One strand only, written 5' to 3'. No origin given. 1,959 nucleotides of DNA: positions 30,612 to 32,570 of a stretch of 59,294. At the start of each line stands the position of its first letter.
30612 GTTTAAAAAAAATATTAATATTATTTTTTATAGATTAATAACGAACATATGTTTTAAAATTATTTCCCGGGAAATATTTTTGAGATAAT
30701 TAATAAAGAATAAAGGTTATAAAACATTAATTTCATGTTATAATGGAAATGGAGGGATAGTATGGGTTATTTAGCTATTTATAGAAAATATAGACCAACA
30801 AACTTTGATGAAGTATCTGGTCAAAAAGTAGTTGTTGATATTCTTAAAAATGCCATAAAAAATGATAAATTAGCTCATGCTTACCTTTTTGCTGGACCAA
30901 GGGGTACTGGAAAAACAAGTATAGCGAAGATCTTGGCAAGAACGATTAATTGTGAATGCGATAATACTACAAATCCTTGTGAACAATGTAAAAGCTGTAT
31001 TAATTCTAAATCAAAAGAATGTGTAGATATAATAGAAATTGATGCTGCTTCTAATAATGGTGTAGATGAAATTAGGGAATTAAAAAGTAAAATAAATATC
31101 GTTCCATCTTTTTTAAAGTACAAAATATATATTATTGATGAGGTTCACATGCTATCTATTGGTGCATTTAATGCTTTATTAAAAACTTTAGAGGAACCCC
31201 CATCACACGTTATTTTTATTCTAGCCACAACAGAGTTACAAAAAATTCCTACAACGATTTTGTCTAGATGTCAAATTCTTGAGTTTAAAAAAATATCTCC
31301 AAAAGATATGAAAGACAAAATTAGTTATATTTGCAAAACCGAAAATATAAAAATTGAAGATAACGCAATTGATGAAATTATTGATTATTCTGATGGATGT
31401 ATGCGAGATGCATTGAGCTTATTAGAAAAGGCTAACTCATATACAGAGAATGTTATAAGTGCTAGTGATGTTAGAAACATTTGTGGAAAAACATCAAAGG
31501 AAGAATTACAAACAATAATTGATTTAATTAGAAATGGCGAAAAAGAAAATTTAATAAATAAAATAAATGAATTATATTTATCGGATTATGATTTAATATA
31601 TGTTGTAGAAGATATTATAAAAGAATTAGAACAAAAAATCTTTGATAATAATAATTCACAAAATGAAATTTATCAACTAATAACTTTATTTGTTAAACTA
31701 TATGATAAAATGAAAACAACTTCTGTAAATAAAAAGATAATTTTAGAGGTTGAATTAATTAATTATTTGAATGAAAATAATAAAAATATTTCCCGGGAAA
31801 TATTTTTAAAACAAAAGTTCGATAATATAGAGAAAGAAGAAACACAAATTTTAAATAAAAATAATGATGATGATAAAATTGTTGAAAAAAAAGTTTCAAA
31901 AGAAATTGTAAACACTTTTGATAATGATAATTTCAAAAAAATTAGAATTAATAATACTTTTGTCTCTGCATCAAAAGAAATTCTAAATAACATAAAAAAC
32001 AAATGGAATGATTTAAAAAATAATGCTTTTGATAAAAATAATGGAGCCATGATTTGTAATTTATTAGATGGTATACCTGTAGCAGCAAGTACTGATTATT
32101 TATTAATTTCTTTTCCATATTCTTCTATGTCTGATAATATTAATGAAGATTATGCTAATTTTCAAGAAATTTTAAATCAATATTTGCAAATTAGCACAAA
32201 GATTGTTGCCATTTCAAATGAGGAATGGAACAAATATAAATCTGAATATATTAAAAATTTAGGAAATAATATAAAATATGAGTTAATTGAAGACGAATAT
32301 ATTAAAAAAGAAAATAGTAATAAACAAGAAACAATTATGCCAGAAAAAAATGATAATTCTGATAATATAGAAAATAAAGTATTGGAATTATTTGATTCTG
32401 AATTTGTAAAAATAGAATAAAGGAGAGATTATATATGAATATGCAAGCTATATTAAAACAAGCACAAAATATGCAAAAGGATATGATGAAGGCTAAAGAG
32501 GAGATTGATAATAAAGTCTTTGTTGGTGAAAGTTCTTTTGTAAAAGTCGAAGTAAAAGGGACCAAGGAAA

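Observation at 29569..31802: Dense, interleaved cluster of perfect parS (ParB) and NBS (Noc) sites about 9 kb from dnaA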

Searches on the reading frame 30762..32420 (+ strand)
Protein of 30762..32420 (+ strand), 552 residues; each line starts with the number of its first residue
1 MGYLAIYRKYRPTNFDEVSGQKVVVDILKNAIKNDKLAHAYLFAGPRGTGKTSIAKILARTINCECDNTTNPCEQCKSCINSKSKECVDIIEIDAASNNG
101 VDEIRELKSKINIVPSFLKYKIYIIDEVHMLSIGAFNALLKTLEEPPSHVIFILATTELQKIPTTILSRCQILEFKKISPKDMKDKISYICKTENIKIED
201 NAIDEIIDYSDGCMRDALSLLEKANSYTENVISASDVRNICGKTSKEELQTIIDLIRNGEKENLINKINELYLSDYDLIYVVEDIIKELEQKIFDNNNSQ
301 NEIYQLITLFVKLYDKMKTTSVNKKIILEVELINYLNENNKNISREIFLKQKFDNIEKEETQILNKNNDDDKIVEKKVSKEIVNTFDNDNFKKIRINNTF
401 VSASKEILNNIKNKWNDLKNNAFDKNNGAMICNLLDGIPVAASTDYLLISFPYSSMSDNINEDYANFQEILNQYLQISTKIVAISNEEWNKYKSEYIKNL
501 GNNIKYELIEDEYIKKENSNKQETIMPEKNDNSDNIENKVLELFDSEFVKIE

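Call 8: search_protein_families(library=ncbifam, proteins=[window:30762-32420:+])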
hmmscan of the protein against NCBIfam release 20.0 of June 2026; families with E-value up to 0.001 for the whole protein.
window:30762-32420:+ (552 aa): 76 families (the best 25 are shown)
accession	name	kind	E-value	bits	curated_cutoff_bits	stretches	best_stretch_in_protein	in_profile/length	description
NF004046.1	PRK05563.1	equivalog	2.4e-139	465.8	400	2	3-300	2-299/567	DNA polymerase III subunit gamma/tau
TIGR02397.1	dnaX_nterm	equivalog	3.6e-122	408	250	1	3-344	1-338/355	DNA polymerase III subunit gamma/tau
NF011512.0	PRK14950.1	equivalog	1.5e-108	364.5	593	1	1-319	1-320/585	DNA polymerase III subunits gamma and tau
NF004549.0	PRK05896.1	equivalog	2.1e-105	353.8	578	1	4-528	4-523/642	DNA polymerase III subunits gamma and tau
NF011523.0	PRK14962.1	equivalog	3.6e-103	345.9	576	1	5-548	3-470/474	DNA polymerase III subunits gamma and tau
NF011514.0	PRK14953.1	equivalog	9.5e-103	344.7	536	1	1-416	1-415/488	DNA polymerase III subunits gamma and tau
NF011526.0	PRK14965.1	equivalog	4.1e-102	342.9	670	1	1-290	1-290/578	DNA polymerase III subunits gamma and tau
NF005942.0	PRK07994.1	equivalog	1.2e-100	338.5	613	1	1-290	1-290/655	DNA polymerase III subunit gamma/tau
NF011510.0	PRK14948.1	equivalog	5.7e-99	332.6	593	1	3-362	5-371/640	DNA polymerase III subunit gamma/tau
NF006585.0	PRK09111.1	equivalog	3.5e-95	319.9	604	1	3-287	27-316/616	DNA polymerase III subunit gamma/tau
NF006280.0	PRK08451.1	equivalog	4.1e-94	316.3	572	1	6-535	4-506/535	DNA polymerase III subunit gamma/tau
NF011524.0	PRK14963.1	equivalog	1.1e-91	308.9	601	1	5-294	3-290/647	DNA polymerase III subunits gamma and tau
NF011531.0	PRK14971.1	equivalog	2.3e-91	307.5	685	1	5-350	6-357/614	DNA polymerase III subunit gamma/tau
NF004962.0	PRK06305.1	equivalog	1.5e-89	301.3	559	1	3-354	4-342/465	DNA polymerase III subunits gamma and tau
NF005173.0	PRK06647.1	equivalog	5.7e-86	289.6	623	1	8-549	8-561/568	DNA polymerase III subunits gamma and tau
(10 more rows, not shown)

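Call 22: find_homologous_proteins(query=window:30762-32420:+)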
Query window:30762-32420:+ (552 aa): 8000 proteins with E <= 0.001 among 8000 candidates; the best 120 are listed.
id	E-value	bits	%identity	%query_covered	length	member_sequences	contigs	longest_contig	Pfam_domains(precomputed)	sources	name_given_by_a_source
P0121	0.0e+0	1182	100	100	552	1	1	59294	PF06068.20,PF25361.2,PF00004.36,PF22608.3,PF21960.3,PF05496.19,PF13177.13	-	-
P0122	0.0e+0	1101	100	93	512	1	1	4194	PF06068.20,PF25361.2,PF00004.36,PF22608.3,PF21960.3,PF05496.19,PF13177.13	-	-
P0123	1.7e-231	788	67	100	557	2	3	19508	PF06068.20,PF25361.2,PF00004.36,PF22608.3,PF21960.3,PF05496.19,PF13177.13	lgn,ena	-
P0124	4.3e-223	760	100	67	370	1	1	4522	PF16193.12,PF25361.2,PF22608.3,PF21960.3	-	-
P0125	1.8e-215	735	63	100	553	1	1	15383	PF06068.20,PF25361.2,PF00004.36,PF22608.3,PF13177.13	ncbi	-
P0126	1.1e-208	712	63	100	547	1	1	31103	PF00004.36,PF05496.19,PF13177.13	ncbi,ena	-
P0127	2.8e-202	691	62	100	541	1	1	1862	PF06068.20,PF25361.2,PF00004.36,PF22608.3,PF21960.3,PF05496.19,PF13177.13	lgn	-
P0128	4.6e-202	691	62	99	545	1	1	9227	PF06068.20,PF25361.2,PF00004.36,PF13401.13,PF22608.3,PF05496.19,PF13177.13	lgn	-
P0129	7.8e-202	690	62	99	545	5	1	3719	PF06068.20,PF25361.2,PF00004.36,PF13401.13,PF22608.3,PF05496.19,PF13177.13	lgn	-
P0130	8.5e-202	690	62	99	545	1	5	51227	PF06068.20,PF25361.2,PF00004.36,PF13401.13,PF22608.3,PF05496.19,PF13177.13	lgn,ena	-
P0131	1.3e-201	689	62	99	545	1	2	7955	PF06068.20,PF25361.2,PF00004.36,PF13401.13,PF22608.3,PF05496.19,PF13177.13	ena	-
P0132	2.3e-201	688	62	99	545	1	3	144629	PF06068.20,PF25361.2,PF00004.36,PF13401.13,PF22608.3,PF05496.19,PF13177.13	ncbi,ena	-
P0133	1.1e-199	683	62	99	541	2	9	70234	PF06068.20,PF25361.2,PF00004.36,PF22608.3,PF13177.13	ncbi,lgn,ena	-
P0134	4.4e-196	671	59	100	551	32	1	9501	PF00004.36,PF22608.3,PF05496.19,PF13177.13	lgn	-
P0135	5.6e-196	671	60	100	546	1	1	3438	PF00004.36,PF22608.3,PF05496.19,PF13177.13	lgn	-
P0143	1.4e-192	659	58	100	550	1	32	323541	PF06068.20,PF00004.36,PF13401.13,PF22608.3,PF05496.19,PF13177.13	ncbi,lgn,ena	-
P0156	2.3e-180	619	55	100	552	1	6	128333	PF00004.36,PF13401.13,PF22608.3,PF05496.19,PF13177.13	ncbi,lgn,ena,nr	ncbi:MAG: DNA polymerase III subunit gamma/tau [Bacilli bacterium]|nr:DNA polymerase III subunit gam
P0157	1.6e-178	613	57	100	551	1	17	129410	PF06068.20,PF25361.2,PF00004.36,PF13401.13,PF22608.3,PF21960.3,PF05496.19,PF13177.13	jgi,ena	-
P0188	2.1e-138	481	49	100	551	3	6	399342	PF25361.2,PF00004.36,PF22608.3,PF21960.3,PF13177.13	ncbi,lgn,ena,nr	ncbi:MAG: DNA polymerase III subunit gamma/tau [Bacilli bacterium]|nr:DNA polymerase III subunit gam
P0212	1.0e-130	455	50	90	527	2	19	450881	PF07724.21,PF06068.20,PF25361.2,PF00004.36,PF13401.13,PF22608.3,PF21960.3,PF05496.19,PF13177.13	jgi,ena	-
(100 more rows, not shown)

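Call 23: find_encoding_contigs(protein=P0123, flank=10000, max_places=1)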
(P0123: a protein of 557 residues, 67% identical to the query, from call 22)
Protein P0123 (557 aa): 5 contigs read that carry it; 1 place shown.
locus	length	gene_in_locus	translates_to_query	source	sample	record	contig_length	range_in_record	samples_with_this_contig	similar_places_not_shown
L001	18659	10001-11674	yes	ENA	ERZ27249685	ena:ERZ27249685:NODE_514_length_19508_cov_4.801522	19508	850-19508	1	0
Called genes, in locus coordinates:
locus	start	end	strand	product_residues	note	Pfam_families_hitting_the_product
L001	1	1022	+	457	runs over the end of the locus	PF11638:DnaA_N, PF00308:Bac_DnaA, PF01695:IstB_IS21, PF01637:ATPase_2 (faint), PF00004:AAA (faint), PF13173:AAA_14 (faint), PF08299:Bac_DnaA_C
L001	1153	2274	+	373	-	PF00712:DNA_pol3_beta, PF02767:DNA_pol3_beta_2, PF02768:DNA_pol3_beta_3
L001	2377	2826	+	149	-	PF06338:ComK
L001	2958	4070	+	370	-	PF02463:SMC_N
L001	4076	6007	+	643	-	PF02518:HATPase_c, PF00204:DNA_gyraseB, PF01751:Toprim, PF00986:DNA_gyraseB_C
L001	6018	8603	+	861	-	PF00521:DNA_topoisoIV, PF03989:DNA_gyraseA_C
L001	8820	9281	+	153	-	PF00383:dCMP_cyt_deam_1, PF14437:MafB19-deam, PF14439:Bd3614-deam (weak)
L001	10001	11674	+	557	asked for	PF05496:RuvB_N, PF06068:TIP49 (faint), PF13177:DNA_pol3_delta2, PF00004:AAA, PF21960:RCF1-5-like_lid (weak), PF22608:DNAX_ATPase_lid, PF25361:AAA_lid_RFC1 (weak)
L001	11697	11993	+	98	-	PF02575:YbaB_DNA_bd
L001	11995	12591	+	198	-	PF21176:RecR_HhH, PF02132:RecR_ZnF (weak), PF01751:Toprim (weak), PF13662:Toprim_4, PF21175:RecR_C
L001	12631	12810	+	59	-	PF07441:BofA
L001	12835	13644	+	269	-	PF13177:DNA_pol3_delta2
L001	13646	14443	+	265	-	PF04468:PSP1, PF28472:PSP1_3rd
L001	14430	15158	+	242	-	PF07669:Eco57I (weak), PF02475:TRM5-TYW2_MTfase (weak), PF05175:MTS, PF02384:N6_Mtase (weak), PF13847:Methyltransf_31, PF13649:Methyltransf_25 (weak)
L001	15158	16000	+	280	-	PF00590:TP_methylase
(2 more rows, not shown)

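Call 24: find_encoding_contigs(protein=P0132, flank=10000, max_places=1)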
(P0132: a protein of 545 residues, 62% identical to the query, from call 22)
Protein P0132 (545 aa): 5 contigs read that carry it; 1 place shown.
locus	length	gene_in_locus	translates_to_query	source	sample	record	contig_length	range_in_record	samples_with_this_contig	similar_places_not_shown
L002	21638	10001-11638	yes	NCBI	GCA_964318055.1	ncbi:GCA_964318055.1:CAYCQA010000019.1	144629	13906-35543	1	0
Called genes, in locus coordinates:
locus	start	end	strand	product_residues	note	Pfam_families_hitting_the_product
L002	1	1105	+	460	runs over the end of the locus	PF11638:DnaA_N, PF00308:Bac_DnaA, PF01695:IstB_IS21, PF01637:ATPase_2 (faint), PF08299:Bac_DnaA_C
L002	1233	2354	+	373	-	PF00712:DNA_pol3_beta, PF02767:DNA_pol3_beta_2, PF02768:DNA_pol3_beta_3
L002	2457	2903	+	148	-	PF06338:ComK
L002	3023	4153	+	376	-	PF02463:SMC_N, PF13175:AAA_15, PF13476:AAA_23 (faint)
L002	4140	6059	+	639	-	PF02518:HATPase_c, PF00204:DNA_gyraseB, PF01751:Toprim, PF00986:DNA_gyraseB_C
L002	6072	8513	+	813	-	PF00521:DNA_topoisoIV, PF03989:DNA_gyraseA_C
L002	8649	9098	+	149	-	PF00383:dCMP_cyt_deam_1, PF14437:MafB19-deam, PF14439:Bd3614-deam (weak)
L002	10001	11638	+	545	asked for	PF05496:RuvB_N (faint), PF06068:TIP49 (faint), PF13177:DNA_pol3_delta2, PF00004:AAA, PF13401:AAA_22 (faint), PF22608:DNAX_ATPase_lid (weak), PF25361:AAA_lid_RFC1 (weak)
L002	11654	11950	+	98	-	PF02575:YbaB_DNA_bd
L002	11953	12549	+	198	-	PF21176:RecR_HhH, PF02132:RecR_ZnF (weak), PF13662:Toprim_4, PF21175:RecR_C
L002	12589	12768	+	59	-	PF07441:BofA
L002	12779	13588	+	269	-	PF13177:DNA_pol3_delta2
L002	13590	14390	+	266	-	PF04468:PSP1, PF28472:PSP1_3rd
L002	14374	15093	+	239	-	PF05175:MTS, PF02475:TRM5-TYW2_MTfase (weak), PF02384:N6_Mtase (weak), PF13847:Methyltransf_31, PF13649:Methyltransf_25 (weak), PF01170:UPF0020 (weak), PF07669:Eco57I (faint)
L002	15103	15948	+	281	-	PF00590:TP_methylase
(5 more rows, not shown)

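Call 25: find_encoding_contigs(protein=P0143, flank=10000, max_places=1)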
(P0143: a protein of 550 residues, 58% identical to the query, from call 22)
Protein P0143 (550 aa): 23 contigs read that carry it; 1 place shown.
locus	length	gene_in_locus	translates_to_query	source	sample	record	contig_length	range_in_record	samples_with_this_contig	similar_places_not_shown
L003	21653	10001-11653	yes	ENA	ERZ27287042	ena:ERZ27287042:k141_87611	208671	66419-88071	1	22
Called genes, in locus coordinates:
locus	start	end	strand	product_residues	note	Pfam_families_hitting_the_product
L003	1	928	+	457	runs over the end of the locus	PF11638:DnaA_N, PF00308:Bac_DnaA, PF01637:ATPase_2 (faint), PF01695:IstB_IS21, PF00004:AAA (faint), PF08299:Bac_DnaA_C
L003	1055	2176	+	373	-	PF00712:DNA_pol3_beta, PF02767:DNA_pol3_beta_2, PF02768:DNA_pol3_beta_3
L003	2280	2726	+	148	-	PF06338:ComK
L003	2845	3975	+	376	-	PF02463:SMC_N, PF13175:AAA_15 (faint)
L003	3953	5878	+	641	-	PF02518:HATPase_c, PF00204:DNA_gyraseB, PF01751:Toprim, PF00986:DNA_gyraseB_C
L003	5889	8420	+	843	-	PF00521:DNA_topoisoIV, PF03989:DNA_gyraseA_C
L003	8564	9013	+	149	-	PF00383:dCMP_cyt_deam_1, PF14437:MafB19-deam, PF14439:Bd3614-deam (weak)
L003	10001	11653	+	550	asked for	PF05496:RuvB_N (faint), PF06068:TIP49 (faint), PF13177:DNA_pol3_delta2, PF00004:AAA, PF13401:AAA_22 (faint), PF22608:DNAX_ATPase_lid (weak)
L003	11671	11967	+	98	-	PF02575:YbaB_DNA_bd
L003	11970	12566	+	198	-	PF21176:RecR_HhH, PF02132:RecR_ZnF (weak), PF01751:Toprim (weak), PF13662:Toprim_4, PF21175:RecR_C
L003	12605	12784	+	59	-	PF07441:BofA (weak)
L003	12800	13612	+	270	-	PF13177:DNA_pol3_delta2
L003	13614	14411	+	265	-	PF04468:PSP1, PF28472:PSP1_3rd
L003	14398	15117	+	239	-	PF05175:MTS, PF13847:Methyltransf_31, PF13649:Methyltransf_25 (weak), PF07669:Eco57I (weak)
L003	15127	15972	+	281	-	PF00590:TP_methylase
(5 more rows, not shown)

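Call 26: find_encoding_contigs(protein=P0156, flank=10000, max_places=1)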
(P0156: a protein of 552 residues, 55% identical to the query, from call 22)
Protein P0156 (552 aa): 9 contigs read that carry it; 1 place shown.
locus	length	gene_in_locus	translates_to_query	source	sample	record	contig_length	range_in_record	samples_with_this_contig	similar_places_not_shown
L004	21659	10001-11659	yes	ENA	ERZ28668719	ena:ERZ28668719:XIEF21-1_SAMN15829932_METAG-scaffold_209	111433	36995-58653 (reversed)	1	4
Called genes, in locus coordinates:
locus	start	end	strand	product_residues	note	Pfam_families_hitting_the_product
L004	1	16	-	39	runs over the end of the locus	PF00468:Ribosomal_L34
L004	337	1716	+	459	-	PF11638:DnaA_N, PF01695:IstB_IS21, PF00308:Bac_DnaA, PF01637:ATPase_2 (faint), PF08299:Bac_DnaA_C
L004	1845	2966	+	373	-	PF00712:DNA_pol3_beta, PF02767:DNA_pol3_beta_2, PF02768:DNA_pol3_beta_3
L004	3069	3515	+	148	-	PF06338:ComK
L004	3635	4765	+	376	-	PF02463:SMC_N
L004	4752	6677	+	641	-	PF02518:HATPase_c, PF00204:DNA_gyraseB, PF01751:Toprim, PF00986:DNA_gyraseB_C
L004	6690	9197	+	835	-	PF00521:DNA_topoisoIV, PF03989:DNA_gyraseA_C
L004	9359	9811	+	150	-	PF00383:dCMP_cyt_deam_1, PF14437:MafB19-deam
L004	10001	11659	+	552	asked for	PF05496:RuvB_N (faint), PF13177:DNA_pol3_delta2, PF00004:AAA, PF13401:AAA_22 (weak), PF22608:DNAX_ATPase_lid (weak)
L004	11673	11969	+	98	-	PF02575:YbaB_DNA_bd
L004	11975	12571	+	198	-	PF21176:RecR_HhH, PF02132:RecR_ZnF (weak), PF13662:Toprim_4, PF21175:RecR_C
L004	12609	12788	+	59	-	PF07441:BofA (weak)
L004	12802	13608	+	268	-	PF13177:DNA_pol3_delta2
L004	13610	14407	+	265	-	PF04468:PSP1, PF28472:PSP1_3rd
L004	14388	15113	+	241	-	PF05175:MTS, PF02475:TRM5-TYW2_MTfase (weak), PF02384:N6_Mtase, PF13649:Methyltransf_25 (weak), PF13847:Methyltransf_31, PF07669:Eco57I (faint)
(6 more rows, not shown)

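Call 29: find_encoding_contigs(protein=P0188, flank=10000, max_places=1)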
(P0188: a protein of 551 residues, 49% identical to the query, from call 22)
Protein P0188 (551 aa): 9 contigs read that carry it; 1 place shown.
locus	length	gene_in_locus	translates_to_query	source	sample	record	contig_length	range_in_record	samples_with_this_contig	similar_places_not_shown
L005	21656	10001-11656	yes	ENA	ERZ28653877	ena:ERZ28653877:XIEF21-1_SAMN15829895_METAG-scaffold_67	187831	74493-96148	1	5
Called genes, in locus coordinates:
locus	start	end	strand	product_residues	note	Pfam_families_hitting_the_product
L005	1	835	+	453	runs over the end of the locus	PF11638:DnaA_N, PF00308:Bac_DnaA, PF01695:IstB_IS21, PF01637:ATPase_2 (faint), PF13173:AAA_14 (weak), PF00004:AAA (faint), PF08299:Bac_DnaA_C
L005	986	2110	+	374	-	PF00712:DNA_pol3_beta, PF02767:DNA_pol3_beta_2, PF02768:DNA_pol3_beta_3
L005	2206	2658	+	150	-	PF06338:ComK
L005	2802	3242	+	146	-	-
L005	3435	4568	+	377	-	PF02463:SMC_N, PF13175:AAA_15 (weak), PF13476:AAA_23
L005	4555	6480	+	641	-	PF02518:HATPase_c, PF00204:DNA_gyraseB, PF01751:Toprim, PF00986:DNA_gyraseB_C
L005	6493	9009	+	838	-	PF00521:DNA_topoisoIV, PF03989:DNA_gyraseA_C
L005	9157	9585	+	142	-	PF00383:dCMP_cyt_deam_1, PF14437:MafB19-deam, PF14439:Bd3614-deam (weak)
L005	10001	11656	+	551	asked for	PF13177:DNA_pol3_delta2, PF00004:AAA, PF21960:RCF1-5-like_lid, PF22608:DNAX_ATPase_lid (weak), PF25361:AAA_lid_RFC1 (weak)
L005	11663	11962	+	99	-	PF02575:YbaB_DNA_bd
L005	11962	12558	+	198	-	PF21176:RecR_HhH, PF02132:RecR_ZnF (weak), PF01751:Toprim (faint), PF13662:Toprim_4, PF21175:RecR_C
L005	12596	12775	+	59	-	PF07441:BofA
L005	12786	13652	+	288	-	PF13177:DNA_pol3_delta2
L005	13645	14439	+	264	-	PF04468:PSP1, PF28472:PSP1_3rd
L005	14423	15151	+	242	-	PF05175:MTS, PF02475:TRM5-TYW2_MTfase (weak), PF02384:N6_Mtase, PF13847:Methyltransf_31, PF13649:Methyltransf_25 (weak), PF01170:UPF0020 (faint), PF07669:Eco57I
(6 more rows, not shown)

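Call 30: find_encoding_contigs(protein=P0212, flank=10000, max_places=1)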
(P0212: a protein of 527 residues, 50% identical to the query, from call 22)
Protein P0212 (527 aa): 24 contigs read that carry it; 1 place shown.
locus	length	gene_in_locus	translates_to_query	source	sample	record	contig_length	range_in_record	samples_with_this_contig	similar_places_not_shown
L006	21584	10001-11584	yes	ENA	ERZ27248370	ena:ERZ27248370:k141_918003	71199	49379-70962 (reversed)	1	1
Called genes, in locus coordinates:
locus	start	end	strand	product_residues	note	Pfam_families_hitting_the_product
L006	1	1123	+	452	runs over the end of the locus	PF11638:DnaA_N, PF01695:IstB_IS21, PF00308:Bac_DnaA, PF01637:ATPase_2 (faint), PF13173:AAA_14 (faint), PF13401:AAA_22 (faint), PF08299:Bac_DnaA_C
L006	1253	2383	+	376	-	PF00712:DNA_pol3_beta, PF02767:DNA_pol3_beta_2, PF02768:DNA_pol3_beta_3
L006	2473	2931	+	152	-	PF06338:ComK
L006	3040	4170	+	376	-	PF02463:SMC_N, PF13175:AAA_15 (weak), PF13476:AAA_23 (weak)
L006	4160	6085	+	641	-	PF02518:HATPase_c, PF00204:DNA_gyraseB, PF01751:Toprim, PF00986:DNA_gyraseB_C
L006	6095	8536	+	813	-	PF00521:DNA_topoisoIV, PF03989:DNA_gyraseA_C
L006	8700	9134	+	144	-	PF00383:dCMP_cyt_deam_1, PF14437:MafB19-deam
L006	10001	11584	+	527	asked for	PF05496:RuvB_N (faint), PF06068:TIP49 (faint), PF13177:DNA_pol3_delta2, PF00004:AAA, PF07724:AAA_2 (faint), PF22608:DNAX_ATPase_lid, PF25361:AAA_lid_RFC1 (weak), PF21960:RCF1-5-like_lid, +1 more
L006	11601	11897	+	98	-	PF02575:YbaB_DNA_bd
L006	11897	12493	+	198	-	PF21176:RecR_HhH, PF01751:Toprim (weak), PF13662:Toprim_4, PF21175:RecR_C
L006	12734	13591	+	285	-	PF13177:DNA_pol3_delta2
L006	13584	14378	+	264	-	PF04468:PSP1, PF28472:PSP1_3rd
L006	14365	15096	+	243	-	PF05175:MTS, PF13847:Methyltransf_31, PF13649:Methyltransf_25 (weak), PF01170:UPF0020 (weak), PF02384:N6_Mtase (weak), PF07669:Eco57I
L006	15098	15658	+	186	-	PF01195:Pept_tRNA_hydro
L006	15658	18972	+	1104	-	PF17757:UvrB_inter, PF02559:CarD_TRCF_RID, PF00270:DEAD, PF00271:Helicase_C, PF03461:TRCF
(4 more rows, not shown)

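Call 31: find_encoding_contigs(protein=P0157, flank=10000, max_places=1)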
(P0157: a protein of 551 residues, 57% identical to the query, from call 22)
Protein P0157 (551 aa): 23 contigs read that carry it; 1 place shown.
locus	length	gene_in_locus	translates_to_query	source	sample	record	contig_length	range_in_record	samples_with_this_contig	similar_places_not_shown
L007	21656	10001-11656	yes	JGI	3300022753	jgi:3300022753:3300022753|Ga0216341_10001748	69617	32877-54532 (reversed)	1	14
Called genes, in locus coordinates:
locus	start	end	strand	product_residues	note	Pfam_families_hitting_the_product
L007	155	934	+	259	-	PF11638:DnaA_N, PF01637:ATPase_2 (faint), PF01695:IstB_IS21, PF00308:Bac_DnaA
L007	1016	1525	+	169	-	PF08299:Bac_DnaA_C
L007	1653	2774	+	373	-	PF00712:DNA_pol3_beta, PF02767:DNA_pol3_beta_2, PF02768:DNA_pol3_beta_3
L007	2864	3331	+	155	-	PF06338:ComK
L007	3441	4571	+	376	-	PF02463:SMC_N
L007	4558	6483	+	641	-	PF02518:HATPase_c, PF00204:DNA_gyraseB, PF01751:Toprim, PF00986:DNA_gyraseB_C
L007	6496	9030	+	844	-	PF00521:DNA_topoisoIV, PF03989:DNA_gyraseA_C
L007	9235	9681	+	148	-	PF00383:dCMP_cyt_deam_1, PF14437:MafB19-deam, PF14439:Bd3614-deam (weak)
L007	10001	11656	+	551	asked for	PF05496:RuvB_N (faint), PF06068:TIP49 (faint), PF13177:DNA_pol3_delta2, PF00004:AAA, PF13401:AAA_22 (faint), PF21960:RCF1-5-like_lid (faint), PF22608:DNAX_ATPase_lid (weak), PF25361:AAA_lid_RFC1 (weak)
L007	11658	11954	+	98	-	PF02575:YbaB_DNA_bd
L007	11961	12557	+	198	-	PF21176:RecR_HhH, PF01751:Toprim (faint), PF02132:RecR_ZnF (weak), PF13662:Toprim_4, PF21175:RecR_C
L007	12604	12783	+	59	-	PF07441:BofA (weak)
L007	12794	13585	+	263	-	PF13177:DNA_pol3_delta2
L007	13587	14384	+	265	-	PF04468:PSP1, PF28472:PSP1_3rd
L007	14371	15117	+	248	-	PF05175:MTS, PF02384:N6_Mtase (weak), PF13847:Methyltransf_31, PF07669:Eco57I (weak)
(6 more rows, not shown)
